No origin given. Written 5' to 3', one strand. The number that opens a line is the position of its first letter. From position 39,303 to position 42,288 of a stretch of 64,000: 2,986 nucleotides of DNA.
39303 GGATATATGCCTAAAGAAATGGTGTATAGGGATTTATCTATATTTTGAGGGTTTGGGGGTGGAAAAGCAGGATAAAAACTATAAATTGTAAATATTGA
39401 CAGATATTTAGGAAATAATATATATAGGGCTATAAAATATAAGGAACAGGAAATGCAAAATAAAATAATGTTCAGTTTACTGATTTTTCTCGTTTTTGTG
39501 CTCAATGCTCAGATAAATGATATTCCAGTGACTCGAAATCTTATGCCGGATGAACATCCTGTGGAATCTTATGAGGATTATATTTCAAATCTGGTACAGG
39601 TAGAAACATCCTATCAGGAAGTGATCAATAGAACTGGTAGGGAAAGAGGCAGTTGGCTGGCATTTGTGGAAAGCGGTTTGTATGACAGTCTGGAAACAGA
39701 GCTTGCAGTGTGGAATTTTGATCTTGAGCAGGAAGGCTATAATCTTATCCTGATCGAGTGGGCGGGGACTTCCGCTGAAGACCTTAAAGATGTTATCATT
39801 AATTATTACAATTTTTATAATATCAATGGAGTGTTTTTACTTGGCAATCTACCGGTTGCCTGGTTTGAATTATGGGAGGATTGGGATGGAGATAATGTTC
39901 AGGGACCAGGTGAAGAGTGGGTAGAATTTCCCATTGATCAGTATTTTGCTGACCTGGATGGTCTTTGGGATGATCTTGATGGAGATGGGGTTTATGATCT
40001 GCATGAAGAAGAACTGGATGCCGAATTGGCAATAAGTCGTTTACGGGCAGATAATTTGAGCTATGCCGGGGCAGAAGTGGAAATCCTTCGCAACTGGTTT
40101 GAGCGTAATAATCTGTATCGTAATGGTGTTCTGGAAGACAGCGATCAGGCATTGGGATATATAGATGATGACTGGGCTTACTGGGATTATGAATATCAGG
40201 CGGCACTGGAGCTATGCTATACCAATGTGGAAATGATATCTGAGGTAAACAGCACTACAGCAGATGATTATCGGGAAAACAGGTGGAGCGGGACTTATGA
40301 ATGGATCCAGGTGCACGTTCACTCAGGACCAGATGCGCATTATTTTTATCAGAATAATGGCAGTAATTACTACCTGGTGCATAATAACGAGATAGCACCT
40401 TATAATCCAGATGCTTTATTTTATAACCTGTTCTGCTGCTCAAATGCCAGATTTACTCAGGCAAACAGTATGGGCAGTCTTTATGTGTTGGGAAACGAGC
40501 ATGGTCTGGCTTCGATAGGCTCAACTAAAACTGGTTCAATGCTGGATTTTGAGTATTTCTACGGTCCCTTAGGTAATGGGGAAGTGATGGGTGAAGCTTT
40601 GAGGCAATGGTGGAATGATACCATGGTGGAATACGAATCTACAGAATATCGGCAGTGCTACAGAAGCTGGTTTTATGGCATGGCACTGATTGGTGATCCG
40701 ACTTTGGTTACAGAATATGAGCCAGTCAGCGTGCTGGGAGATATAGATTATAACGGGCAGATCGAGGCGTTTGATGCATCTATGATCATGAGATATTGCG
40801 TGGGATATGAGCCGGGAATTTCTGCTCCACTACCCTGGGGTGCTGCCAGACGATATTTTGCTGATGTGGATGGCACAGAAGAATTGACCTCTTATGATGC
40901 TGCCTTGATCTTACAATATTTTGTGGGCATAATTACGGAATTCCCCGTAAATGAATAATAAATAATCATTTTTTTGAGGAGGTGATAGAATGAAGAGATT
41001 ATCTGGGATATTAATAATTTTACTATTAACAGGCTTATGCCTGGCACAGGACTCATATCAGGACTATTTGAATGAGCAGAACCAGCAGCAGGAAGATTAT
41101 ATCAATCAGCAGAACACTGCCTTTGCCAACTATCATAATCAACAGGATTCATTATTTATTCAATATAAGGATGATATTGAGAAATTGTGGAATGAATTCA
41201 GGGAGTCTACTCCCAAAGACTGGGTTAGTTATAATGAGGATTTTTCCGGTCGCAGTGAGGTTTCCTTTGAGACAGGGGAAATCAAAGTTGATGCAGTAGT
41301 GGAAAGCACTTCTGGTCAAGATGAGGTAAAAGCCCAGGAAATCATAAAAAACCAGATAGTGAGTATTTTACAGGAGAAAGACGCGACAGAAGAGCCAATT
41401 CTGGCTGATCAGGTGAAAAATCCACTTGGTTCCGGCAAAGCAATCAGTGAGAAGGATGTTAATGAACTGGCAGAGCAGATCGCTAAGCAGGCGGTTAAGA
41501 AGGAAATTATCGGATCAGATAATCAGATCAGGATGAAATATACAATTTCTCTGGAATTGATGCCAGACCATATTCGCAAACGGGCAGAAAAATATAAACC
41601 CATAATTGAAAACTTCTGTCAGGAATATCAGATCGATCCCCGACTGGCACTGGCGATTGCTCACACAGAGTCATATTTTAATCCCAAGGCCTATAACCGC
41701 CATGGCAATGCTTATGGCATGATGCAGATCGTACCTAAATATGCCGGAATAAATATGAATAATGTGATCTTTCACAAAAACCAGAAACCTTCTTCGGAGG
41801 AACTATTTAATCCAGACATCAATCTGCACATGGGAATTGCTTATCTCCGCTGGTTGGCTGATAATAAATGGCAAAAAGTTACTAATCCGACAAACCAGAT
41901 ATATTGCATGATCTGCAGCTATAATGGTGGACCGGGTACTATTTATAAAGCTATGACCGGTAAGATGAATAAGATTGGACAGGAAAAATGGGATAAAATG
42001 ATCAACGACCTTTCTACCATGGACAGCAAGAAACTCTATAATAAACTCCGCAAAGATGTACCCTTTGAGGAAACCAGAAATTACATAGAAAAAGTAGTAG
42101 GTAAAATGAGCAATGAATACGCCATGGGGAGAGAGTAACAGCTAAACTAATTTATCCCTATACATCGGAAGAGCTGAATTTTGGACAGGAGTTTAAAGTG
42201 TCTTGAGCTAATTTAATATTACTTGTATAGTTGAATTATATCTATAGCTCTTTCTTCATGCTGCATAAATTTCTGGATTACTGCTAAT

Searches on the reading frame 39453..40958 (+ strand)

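Call 36: search_protein_families(library=pfam, proteins=[window:39453-40958:+], max_evalue=0.001)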
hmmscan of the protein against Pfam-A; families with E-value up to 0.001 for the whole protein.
window:39453-40958:+ (501 aa): 1 family
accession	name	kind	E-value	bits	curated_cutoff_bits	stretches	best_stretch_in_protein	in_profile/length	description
PF00404.24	Dockerin_1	-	5.7e-05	23.7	22.9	1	428-489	1-55/57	Dockerin type I domain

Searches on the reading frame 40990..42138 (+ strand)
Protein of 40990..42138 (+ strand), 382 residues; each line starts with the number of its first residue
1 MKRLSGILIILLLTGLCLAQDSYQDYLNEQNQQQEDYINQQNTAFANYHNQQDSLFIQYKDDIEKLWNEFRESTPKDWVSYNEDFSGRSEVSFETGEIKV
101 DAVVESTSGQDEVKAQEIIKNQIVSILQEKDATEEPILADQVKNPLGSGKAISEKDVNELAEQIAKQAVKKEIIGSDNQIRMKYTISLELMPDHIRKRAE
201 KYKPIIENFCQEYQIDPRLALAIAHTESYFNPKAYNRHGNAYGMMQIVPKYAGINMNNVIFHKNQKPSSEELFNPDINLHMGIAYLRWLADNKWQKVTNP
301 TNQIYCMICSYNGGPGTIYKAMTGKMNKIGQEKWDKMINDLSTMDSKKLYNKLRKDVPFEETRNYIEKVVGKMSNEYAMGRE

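Call 70: search_protein_families(library=pfam, proteins=[window:40990-42138:+], max_evalue=0.00001)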
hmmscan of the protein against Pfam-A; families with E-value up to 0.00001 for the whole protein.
window:40990-42138:+ (382 aa): 2 families
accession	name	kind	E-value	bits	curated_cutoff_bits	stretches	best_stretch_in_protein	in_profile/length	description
PF01464.25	SLT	-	1.6e-22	79.7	21.3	1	210-328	7-111/117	Transglycosylase SLT domain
PF11873.13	Mltc_N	-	1e-10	42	22.6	1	49-201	5-161/161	Membrane-bound lytic murein transglycosylase C, N-terminal domain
